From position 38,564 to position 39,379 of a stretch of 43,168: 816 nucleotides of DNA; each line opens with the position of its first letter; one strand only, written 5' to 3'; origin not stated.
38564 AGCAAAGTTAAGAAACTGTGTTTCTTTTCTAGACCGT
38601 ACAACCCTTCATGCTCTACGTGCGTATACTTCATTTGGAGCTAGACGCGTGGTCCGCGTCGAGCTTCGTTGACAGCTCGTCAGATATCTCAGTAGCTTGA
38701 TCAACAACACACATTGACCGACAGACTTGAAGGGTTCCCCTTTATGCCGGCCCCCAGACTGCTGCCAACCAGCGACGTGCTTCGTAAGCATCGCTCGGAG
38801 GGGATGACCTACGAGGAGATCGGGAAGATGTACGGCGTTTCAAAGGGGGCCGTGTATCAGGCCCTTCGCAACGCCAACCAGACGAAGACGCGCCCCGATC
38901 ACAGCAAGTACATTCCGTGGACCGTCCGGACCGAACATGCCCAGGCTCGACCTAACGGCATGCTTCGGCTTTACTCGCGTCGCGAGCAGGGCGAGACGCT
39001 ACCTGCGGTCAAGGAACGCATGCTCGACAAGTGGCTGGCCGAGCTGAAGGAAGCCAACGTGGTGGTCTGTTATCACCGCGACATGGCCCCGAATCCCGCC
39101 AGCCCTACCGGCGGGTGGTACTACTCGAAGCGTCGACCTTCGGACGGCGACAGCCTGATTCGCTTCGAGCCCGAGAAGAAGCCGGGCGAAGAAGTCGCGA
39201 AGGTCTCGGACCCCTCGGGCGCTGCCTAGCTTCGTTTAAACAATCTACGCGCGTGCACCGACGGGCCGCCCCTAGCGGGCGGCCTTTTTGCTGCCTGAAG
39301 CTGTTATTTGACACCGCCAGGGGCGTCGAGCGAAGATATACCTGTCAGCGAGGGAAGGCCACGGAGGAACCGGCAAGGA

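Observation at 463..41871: Orientation-locked intergenic motif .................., about 19 copies across both genome arms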

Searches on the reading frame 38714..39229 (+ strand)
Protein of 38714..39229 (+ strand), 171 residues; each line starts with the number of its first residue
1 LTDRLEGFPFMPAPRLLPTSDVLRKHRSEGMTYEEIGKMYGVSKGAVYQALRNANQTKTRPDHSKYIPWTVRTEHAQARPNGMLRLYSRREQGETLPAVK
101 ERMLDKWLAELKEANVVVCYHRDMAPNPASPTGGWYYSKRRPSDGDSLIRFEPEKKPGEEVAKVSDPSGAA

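Call 12: search_protein_families(library=pfam, proteins=[window:38714-39229:+], max_evalue=0.01)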
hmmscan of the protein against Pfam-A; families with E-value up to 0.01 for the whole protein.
window:38714-39229:+ (171 aa): 4 families
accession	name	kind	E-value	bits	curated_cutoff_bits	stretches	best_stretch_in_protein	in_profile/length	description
PF04545.22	Sigma70_r4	-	7.6e-07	29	24.1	1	21-54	11-44/50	Sigma-70, region 4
PF13384.12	HTH_23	-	7.2e-05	22.9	24.6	1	26-56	13-43/50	Homeodomain-like domain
PF08281.18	Sigma70_r4_2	-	8.3e-05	22.6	25.7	1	21-54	17-50/54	Sigma-70, region 4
PF13518.12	HTH_28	-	0.0031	18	25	1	25-56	8-38/52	Helix-turn-helix domain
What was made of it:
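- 38744..39229 (+): Candidate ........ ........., 161 aa, with an N-terminal HTH and an L5-type 'Stoperator' domain; the proposed binder of motif A. Pfam Sigma70_r4 E 7.6e-7 (call 12).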

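Call 13: search_protein_families(library=phrogs, proteins=[window:38714-39229:+], max_evalue=0.001)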
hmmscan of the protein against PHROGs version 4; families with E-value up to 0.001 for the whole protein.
window:38714-39229:+ (171 aa): 7 families
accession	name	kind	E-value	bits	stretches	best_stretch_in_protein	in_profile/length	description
phrog_357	-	transcription regulation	1e-17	65.3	1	21-153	15-151/170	transcriptional repressor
phrog_3929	-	transcription regulation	8.2e-13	49.2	1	29-156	18-142/150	transcriptional repressor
phrog_686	-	DNA, RNA and nucleotide metabolism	4.7e-06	27.8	1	23-56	41-74/76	HTH DNA binding protein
phrog_11376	-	unknown function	2.2e-05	25.7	1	24-62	52-90/134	-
phrog_20159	-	transcription regulation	0.00015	23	1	93-152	34-92/112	transcriptional repressor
phrog_323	-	transcription regulation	0.00046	20.8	1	22-95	156-229/319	transcriptional regulator, D5-like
phrog_1740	-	transcription regulation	0.00064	19.3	1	22-54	176-208/567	RNA polymerase sigma factor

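Call 14: search_dna_similar(query=window:38714-39229:+, collection=phages, mode=protein, max_rows=30, max_evalue=0.001)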
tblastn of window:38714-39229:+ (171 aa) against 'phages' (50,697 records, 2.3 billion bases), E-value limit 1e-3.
Records with a match: 750; places in all: 750; records where one place covers at least 80% of the query: 592.
Best place of each record, by identity: <60% 750.
By first word of the organism name: Mycobacterium 581; Streptomyces 143; Gordonia 24; Fromanvirus 2.
By host as written in the record: Mycobacterium smegmatis mc2 155 436; Mycobacterium smegmatis mc#155 66; Mycobacterium smegmatis mc2155 29; Streptomyces griseus ATCC 10137 27; Streptomyces xanthochromogenes NRRL B-5410 22; Gordonia terrae 3612 21; Streptomyces lividans JI 1326 20; Mycobacterium sp. 14; and 34 more.
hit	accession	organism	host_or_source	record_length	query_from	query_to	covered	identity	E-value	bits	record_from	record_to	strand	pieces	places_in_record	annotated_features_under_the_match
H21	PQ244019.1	Streptomyces phage Loofah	Streptomyces lividans JI 1326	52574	1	156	91%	31.7%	7e-7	54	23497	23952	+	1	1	30: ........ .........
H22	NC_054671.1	Streptomyces phage Paedore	Streptomyces lividans JI 1326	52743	1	156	91%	31.7%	7e-7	54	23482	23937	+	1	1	29: transcriptional repressor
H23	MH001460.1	Streptomyces phage Paedore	Streptomyces lividans JI 1326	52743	1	156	91%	31.7%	7e-7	54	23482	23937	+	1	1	29: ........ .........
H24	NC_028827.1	Streptomyces phage Lannister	Streptomyces venezuelae ATCC 10712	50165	1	156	91%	30.5%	2e-7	55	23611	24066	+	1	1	transcriptional repressor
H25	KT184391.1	Streptomyces phage Lannister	Streptomyces venezuelae ATCC 10712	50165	1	156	91%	30.5%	2e-7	55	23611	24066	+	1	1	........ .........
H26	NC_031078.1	Streptomyces phage Nanodon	Streptomyces griseus ATCC 10137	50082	2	156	91%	30.1%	2e-6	52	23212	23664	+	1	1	transcriptional repressor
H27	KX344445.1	Streptomyces phage Nanodon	Streptomyces griseus ATCC 10137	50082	2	156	91%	30.1%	2e-6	52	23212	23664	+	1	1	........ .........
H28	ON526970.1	Streptomyces phage BroPlease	Streptomyces griseus ATCC 10137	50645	7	155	87%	31.2%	5e-6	51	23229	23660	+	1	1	30: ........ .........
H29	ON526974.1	Streptomyces phage GreenWeasel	Streptomyces griseus ATCC 10137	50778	7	155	87%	31.2%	5e-6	51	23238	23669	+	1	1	31: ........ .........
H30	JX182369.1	Streptomyces phage phiHau3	Streptomyces coelicolor A3(2)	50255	7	155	87%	31.2%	9e-6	50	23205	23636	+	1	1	putative repressor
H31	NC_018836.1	Streptomyces phage phiHau3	Streptomyces coelicolor A3(2)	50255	7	155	87%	31.2%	9e-6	50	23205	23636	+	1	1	transcriptional repressor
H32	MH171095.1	Streptomyces phage Maneekul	Streptomyces xanthochromogenes NRRL ...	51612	11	156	85%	31.8%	4e-8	57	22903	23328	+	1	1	28: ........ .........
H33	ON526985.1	Streptomyces phage Ejemplo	Streptomyces griseus ATCC 10137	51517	11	156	85%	31.8%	7e-8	56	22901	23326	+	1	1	28: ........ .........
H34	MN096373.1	Streptomyces phage TuanPN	Streptomyces griseus ATCC 10137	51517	11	156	85%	31.8%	7e-8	56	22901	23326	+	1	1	28: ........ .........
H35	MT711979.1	Streptomyces phage Endor2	Streptomyces coelicolor M600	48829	11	146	80%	33.6%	1e-4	47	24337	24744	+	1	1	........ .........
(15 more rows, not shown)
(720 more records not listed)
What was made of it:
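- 38744..39229 (+): PHROG 357/3929 'transcriptional repressor' (call 13). tblastn hits annotated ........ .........s in 750 phage records (call 14).
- On L5-type repressor-stoperator system: tblastn to annotated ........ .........s (call 14).
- Closest known: R4-like. Same: The host genus is the same, the repressor family is the same (30-33% identity, call 14), and the sites are dispersed and intergenic.
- The genome encodes a gp71-family repressor. tblastn hits annotated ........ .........s of 581 Mycobacterium, 143 Streptomyces and 24 Gordonia phage records (call 14).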

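Call 31: find_related_loci(query=window:38744-39229:+, collection=viral_contigs, flank=10000)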
Query window:38744-39229:+ (161 aa) in viral_contigs; peptide patterns used: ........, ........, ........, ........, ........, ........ (x = any residue, [..] = any of these).
21 stretches matched a pattern; 8 encode a relative of the query (tblastn E <= 1e-3); 8 distinct loci.
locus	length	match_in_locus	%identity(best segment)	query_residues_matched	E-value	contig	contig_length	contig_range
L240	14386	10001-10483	80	1-161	2e-86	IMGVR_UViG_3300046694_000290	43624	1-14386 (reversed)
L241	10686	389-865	79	1-158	2e-82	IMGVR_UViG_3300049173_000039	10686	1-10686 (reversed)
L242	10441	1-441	72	1-147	1e-74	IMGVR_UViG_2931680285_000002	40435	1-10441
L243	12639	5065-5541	70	1-160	3e-74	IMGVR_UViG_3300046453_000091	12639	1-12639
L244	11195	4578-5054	68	1-160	1e-70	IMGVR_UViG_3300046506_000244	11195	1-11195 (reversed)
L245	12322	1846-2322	68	1-160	1e-70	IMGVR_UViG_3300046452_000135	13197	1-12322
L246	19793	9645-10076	73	1-144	1e-69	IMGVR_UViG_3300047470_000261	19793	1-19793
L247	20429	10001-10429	67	1-142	2e-60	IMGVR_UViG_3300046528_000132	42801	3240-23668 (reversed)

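Call 32: find_homologous_proteins(query=window:38744-39229:+, max_evalue=0.00001)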
Query window:38744-39229:+ (161 aa): 106 proteins with E <= 0.00001 among 120 candidates.
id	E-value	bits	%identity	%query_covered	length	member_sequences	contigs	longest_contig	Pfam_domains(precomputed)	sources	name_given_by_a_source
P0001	1.7e-104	365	100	100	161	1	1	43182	PF04545.23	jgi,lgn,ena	-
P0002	6.8e-81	288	80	100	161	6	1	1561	-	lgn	-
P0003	3.4e-78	279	77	100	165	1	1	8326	-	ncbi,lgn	-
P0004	1.9e-77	277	79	98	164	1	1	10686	-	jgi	jgi:transcriptional regulator with XRE-family HTH domain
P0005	2.3e-77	277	76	99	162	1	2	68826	-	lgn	-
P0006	4.7e-75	269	76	100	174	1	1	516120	-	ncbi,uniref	ncbi:hypothetical protein [Streptomyces sp. NPDC101249]|uniref:hypothetical protein n=1 Tax=Streptom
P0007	6.1e-72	259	75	100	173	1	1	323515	-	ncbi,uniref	ncbi:hypothetical protein [Streptomyces sp. NPDC051014]|uniref:hypothetical protein n=1 Tax=Streptom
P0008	2.1e-71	257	78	93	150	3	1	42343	-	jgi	jgi:transcriptional regulator with XRE-family HTH domain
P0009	4.2e-70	253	75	93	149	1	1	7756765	-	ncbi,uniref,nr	ncbi:hypothetical protein [Streptomyces sp. ALI-76-A]|uniref:hypothetical protein n=1 Tax=Streptomyc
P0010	7.8e-70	252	71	99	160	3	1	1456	-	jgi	jgi:hypothetical protein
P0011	3.6e-69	250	72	91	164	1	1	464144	-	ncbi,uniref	ncbi:hypothetical protein [Streptomyces sp. NPDC004435]|uniref:hypothetical protein n=1 Tax=Streptom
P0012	7.5e-69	249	71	99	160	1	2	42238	-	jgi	jgi:hypothetical protein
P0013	6.4e-68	246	70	99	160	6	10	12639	-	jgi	jgi:hypothetical protein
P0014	1.1e-67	245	66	100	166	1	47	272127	-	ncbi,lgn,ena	-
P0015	1.2e-66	242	70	99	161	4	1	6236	-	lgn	-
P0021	2.1e-64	234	66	99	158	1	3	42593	-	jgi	jgi:hypothetical protein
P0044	2.5e-53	198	58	98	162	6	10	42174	-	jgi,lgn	jgi:hypothetical protein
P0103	2.1e-36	143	48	98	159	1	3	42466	-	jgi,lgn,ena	-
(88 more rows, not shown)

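Call 39: search_solved_structures(query=window:38744-39229:+, max_evalue=1, show_alignments=2)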
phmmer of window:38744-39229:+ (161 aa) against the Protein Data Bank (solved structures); distinct sequences matched with E-value up to 1: 1.
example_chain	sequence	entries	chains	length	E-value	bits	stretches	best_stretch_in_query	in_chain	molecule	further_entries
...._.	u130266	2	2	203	9.4e-08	35.5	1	2-142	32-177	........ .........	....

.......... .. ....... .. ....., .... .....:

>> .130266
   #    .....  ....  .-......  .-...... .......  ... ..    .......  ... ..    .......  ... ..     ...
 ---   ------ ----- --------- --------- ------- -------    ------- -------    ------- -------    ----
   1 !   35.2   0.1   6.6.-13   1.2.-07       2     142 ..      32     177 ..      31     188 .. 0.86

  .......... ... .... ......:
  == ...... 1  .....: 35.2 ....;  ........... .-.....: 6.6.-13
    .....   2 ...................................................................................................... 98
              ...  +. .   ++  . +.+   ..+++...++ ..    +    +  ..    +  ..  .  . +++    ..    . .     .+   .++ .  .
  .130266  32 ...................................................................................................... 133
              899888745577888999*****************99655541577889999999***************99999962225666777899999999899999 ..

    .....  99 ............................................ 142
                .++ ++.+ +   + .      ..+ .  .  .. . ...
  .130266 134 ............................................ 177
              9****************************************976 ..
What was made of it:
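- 38744..39229 (+): The only PDB sequence hit is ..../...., E 9.4e-8, residues 2-142 (call 39).
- On L5-type repressor-stoperator system: The only PDB sequence hit is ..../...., E 9.4e-8, over residues 2-142 (call 39).
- The only PDB sequence hit is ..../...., spanning both domains (call 39).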

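Call 42: find_encoding_contigs(protein=P0044, flank=10000, max_places=2)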
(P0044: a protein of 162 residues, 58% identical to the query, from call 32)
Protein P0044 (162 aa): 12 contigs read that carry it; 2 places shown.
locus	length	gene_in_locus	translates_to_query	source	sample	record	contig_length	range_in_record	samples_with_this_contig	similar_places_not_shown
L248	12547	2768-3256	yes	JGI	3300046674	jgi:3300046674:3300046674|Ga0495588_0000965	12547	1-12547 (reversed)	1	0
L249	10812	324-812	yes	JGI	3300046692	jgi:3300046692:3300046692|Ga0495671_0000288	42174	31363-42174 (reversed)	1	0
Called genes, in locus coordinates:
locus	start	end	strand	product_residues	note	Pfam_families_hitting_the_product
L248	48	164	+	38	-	-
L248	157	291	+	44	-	-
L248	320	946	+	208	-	-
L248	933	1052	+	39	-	-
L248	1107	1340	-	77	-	-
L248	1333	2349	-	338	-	PF00589:Phage_integrase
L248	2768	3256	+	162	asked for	-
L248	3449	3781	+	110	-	PF02467:Whib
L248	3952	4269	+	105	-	-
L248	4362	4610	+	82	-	-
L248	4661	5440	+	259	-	PF12705:PDDEXK_1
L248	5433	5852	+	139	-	PF25690:Phage_gp49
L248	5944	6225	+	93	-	-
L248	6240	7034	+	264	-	PF03796:DnaB_C, PF13481:AAA_25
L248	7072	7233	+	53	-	-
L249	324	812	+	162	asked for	-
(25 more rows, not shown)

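Call 43: find_encoding_contigs(protein=P0103, flank=10000, max_places=2)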
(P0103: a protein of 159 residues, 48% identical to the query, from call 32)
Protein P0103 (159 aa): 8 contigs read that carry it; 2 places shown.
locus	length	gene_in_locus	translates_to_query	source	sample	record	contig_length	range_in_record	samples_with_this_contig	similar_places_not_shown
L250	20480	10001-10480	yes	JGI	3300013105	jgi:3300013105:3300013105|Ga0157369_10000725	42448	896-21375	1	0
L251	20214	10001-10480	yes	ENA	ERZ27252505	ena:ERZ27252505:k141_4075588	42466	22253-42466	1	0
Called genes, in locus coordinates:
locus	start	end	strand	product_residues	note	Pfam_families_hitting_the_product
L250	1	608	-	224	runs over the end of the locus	PF04586:Peptidase_S78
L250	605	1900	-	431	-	PF04860:Phage_portal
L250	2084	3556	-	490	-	PF03354:TerL_ATPase, PF20441:TerL_nuclease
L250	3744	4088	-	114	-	PF01844:HNH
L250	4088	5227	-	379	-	-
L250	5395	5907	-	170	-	-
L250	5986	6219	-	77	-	-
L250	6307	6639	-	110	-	-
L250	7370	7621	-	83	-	PF05119:Terminase_4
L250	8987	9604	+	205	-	-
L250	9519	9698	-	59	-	-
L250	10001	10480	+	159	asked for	-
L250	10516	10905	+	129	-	PF02467:Whib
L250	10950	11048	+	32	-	-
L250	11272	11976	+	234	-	PF12705:PDDEXK_1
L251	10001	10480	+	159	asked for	-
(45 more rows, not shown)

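Call 44: find_encoding_contigs(protein=P0021, flank=10000, max_places=1)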
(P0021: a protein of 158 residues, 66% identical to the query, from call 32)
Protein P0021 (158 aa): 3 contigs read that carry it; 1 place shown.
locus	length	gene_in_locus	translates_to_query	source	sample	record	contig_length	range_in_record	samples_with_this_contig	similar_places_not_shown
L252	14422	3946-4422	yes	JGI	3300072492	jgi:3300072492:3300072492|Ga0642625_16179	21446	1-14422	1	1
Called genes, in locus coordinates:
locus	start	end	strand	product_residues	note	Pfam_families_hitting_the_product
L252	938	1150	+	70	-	-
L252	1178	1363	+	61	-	-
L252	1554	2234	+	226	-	-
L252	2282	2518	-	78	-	-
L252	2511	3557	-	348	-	PF13495:Phage_int_SAM_4 (faint), PF00589:Phage_integrase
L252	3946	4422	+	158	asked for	-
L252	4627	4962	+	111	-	PF02467:Whib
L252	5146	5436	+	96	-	-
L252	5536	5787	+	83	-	-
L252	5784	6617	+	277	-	PF12705:PDDEXK_1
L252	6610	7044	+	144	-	PF25690:Phage_gp49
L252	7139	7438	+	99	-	-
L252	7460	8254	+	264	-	PF03796:DnaB_C, PF13481:AAA_25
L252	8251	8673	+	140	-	PF05866:RusA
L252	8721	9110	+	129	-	PF01807:Zn_ribbon_DnaG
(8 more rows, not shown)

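Call 50: predict_structure(alignment_id=A1)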
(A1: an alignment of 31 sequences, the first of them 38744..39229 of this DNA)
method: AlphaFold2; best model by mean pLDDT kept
length: 161 residues; sequences in the alignment: 31
mean_pLDDT: 80.5   pTM: 0.59
mean pLDDT of the five models: 80.5, 77.9, 70.8, 69.5, 65.3
residues with pLDDT >= 90: 41; 70-90: 92; 50-70: 10; < 50: 18
segments of 3 or more residues with pLDDT < 50: 146-161
pLDDT, mean of each block of 10 residues (from residue 1): 68 87 89 86 73 85 85 91 88 93 92 84 89 88 54 42 35
secondary structure, 60 per line:
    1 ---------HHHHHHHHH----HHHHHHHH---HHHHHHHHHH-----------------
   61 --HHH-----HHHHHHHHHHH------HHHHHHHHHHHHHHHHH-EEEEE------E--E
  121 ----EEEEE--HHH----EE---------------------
elements in order: H10-18 H23-30 H34-43 H71-81 H88-104 E106-110 E125-129

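Call 56: fold_search(model_id=the predicted structure, library=pdb)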
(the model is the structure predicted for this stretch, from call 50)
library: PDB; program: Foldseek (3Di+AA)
matches with E <= 10: 606; with E <= 0.001: 1
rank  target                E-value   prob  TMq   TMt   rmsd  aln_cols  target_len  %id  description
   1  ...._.                6.7e-08  1.00  0.72  0.70   2.9       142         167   26  Crystal Structure of a Mycobacteriophage Cluster A2 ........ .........:DNA Complex (released 2022-07-20)
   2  8b4h_A                1.0e-01  0.25  0.21  0.10  20.3       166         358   11  IstA transposase cleaved donor complex (released 2023-05-03)
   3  8q4d_C                1.2e-01  0.25  0.21  0.09  23.3       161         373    9  IstA-IstB(E167Q) Strand Transfer Complex (released 2024-07-10)
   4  5hoo_A                1.4e-01  0.35  0.27  0.14  16.2       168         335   14  Crystal structure of the Mos1 Strand Transfer Complex (released 2016-06-01)
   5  8b4h_C                1.4e-01  0.28  0.21  0.09  21.8       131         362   14  IstA transposase cleaved donor complex (released 2023-05-03)
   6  4u7b_A                1.8e-01  0.35  0.27  0.14  17.3       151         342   12  Crystal structure of a pre-cleavage Mos1 transpososome (released 2015-02-11)
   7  5hoo_B                1.8e-01  0.30  0.27  0.14  16.3       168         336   14  Crystal structure of the Mos1 Strand Transfer Complex (released 2016-06-01)
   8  4zmr_A                2.9e-01  0.72  0.21  0.16  11.0        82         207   16  Structural characterization of the full-length response regulator spr1814 in complex with a phosphate analogue reveals (released 2016-04-27)
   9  3hos_B                3.5e-01  0.25  0.27  0.14  16.6       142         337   15  Crystal structure of the mariner Mos1 paired end complex with Mg (released 2009-09-22)
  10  5yi3_B                3.5e-01  0.21  0.20  0.22  16.2       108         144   20  Structure of Lactococcus lactis ZitR, C30S mutant in complex with DNA (released 2017-12-06)
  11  1k78_A                3.7e-01  0.23  0.21  0.26  15.9       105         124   23  Pax5(1-149)+Ets-1(331-440)+DNA (released 2002-01-04)
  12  4yrv_B                4.2e-01  0.11  0.20  0.12  19.9       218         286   12  Crystal structure of Anabaena transcription factor HetR complexed with 21-bp DNA from hetP promoter (released 2015-12-02)
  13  3hot_B                4.5e-01  0.23  0.27  0.15  17.4       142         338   13  Crystal structure of the Mos1 mariner paired end complex with Mn (released 2009-09-22)
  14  5yhx_A                4.8e-01  0.18  0.20  0.22  16.2       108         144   20  Structure of Lactococcus lactis ZitR, wild type (released 2017-12-06)
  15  1h0m_B                5.4e-01  0.72  0.22  0.15   8.9        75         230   20  Three-dimensional structure of the quorum sensing protein TraR bound to its autoinducer and to its target DNA (released 2002-08-29)
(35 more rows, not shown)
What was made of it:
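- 38744..39229 (+): The AF2 model matches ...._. with TM 0.72 (calls 50, 56).
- On L5-type repressor-stoperator system: The AF2 model matches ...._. with TM 0.72/0.70 over 142 columns (calls 50, 56).
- Closest known: Repressor-stoperator system of cluster A mycobacteriophages. Same: The repressor is homologous over both DNA-binding domains (calls 14, 39, 56).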

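Call 64: find_encoding_contigs(protein=P0001, flank=500, max_places=3)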
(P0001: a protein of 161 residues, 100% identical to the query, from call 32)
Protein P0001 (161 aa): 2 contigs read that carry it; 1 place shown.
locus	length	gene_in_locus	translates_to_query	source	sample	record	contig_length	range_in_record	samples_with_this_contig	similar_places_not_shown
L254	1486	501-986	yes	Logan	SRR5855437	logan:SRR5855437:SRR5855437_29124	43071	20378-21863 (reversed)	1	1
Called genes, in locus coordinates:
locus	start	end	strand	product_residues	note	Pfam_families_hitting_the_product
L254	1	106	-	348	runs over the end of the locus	PF00589:Phage_integrase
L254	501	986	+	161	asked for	PF04545:Sigma70_r4 (weak)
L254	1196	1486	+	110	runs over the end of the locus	PF02467:Whib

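Call 72: find_encoding_contigs(protein=P0009, flank=10000, max_places=1)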
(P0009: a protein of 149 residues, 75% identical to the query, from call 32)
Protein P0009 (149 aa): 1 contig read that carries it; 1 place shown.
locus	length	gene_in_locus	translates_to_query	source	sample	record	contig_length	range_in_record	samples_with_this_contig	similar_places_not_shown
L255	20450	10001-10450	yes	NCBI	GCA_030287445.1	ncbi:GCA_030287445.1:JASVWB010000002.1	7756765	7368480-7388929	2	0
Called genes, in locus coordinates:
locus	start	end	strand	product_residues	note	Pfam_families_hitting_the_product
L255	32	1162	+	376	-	PF02515:CoA_transf_3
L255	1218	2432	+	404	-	PF00108:Thiolase_N, PF00109:ketoacyl-synt (faint), PF22691:Thiolase_C_1 (faint), PF02803:Thiolase_C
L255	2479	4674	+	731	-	PF00378:ECH_1, PF16113:ECH_2, PF02737:3HCDH_N, PF00725:3HCDH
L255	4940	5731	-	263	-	-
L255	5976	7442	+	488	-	PF00324:AA_permease, PF13520:AA_permease_2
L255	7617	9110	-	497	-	PF17900:Peptidase_M1_N, PF01433:Peptidase_M1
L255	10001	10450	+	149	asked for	-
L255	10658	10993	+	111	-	PF02467:Whib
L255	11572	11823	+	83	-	-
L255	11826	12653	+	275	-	PF12705:PDDEXK_1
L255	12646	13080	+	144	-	PF25690:Phage_gp49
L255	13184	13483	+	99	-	-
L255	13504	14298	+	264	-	PF03796:DnaB_C, PF13481:AAA_25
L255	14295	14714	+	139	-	PF05866:RusA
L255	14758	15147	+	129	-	PF01807:Zn_ribbon_DnaG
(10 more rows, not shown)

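Call 77: search_protein_representatives(alignment_id=A1)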
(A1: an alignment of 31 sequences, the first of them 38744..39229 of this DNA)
Query: 31 sequences, 161 profile positions. Proteins with E-value up to 0.001 (for the whole library): 1698; up to 1e-10: 554; up to 1e-30: 43. The best 150 are listed.
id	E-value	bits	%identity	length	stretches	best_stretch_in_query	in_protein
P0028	7.2e-80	282.6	-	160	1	1-158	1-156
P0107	6.1e-69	247.1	-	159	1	1-149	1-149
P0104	3.8e-59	215.3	-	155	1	2-147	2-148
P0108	4.2e-57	208.6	-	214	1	1-147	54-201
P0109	2.4e-46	173.6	-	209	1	1-137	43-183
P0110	5.2e-45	169.3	-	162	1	1-155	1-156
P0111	9.0e-45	168.5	-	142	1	1-144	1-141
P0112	1.4e-44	167.9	-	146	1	1-143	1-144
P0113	1.7e-44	167.7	-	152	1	1-147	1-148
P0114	3.7e-44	166.5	-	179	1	1-145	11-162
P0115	1.1e-43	165.0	-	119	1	1-118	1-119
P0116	3.6e-43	163.3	-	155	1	1-145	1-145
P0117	5.5e-43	162.7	-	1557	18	2-60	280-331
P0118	8.4e-43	162.1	-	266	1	1-135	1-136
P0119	1.1e-42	161.7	-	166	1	1-133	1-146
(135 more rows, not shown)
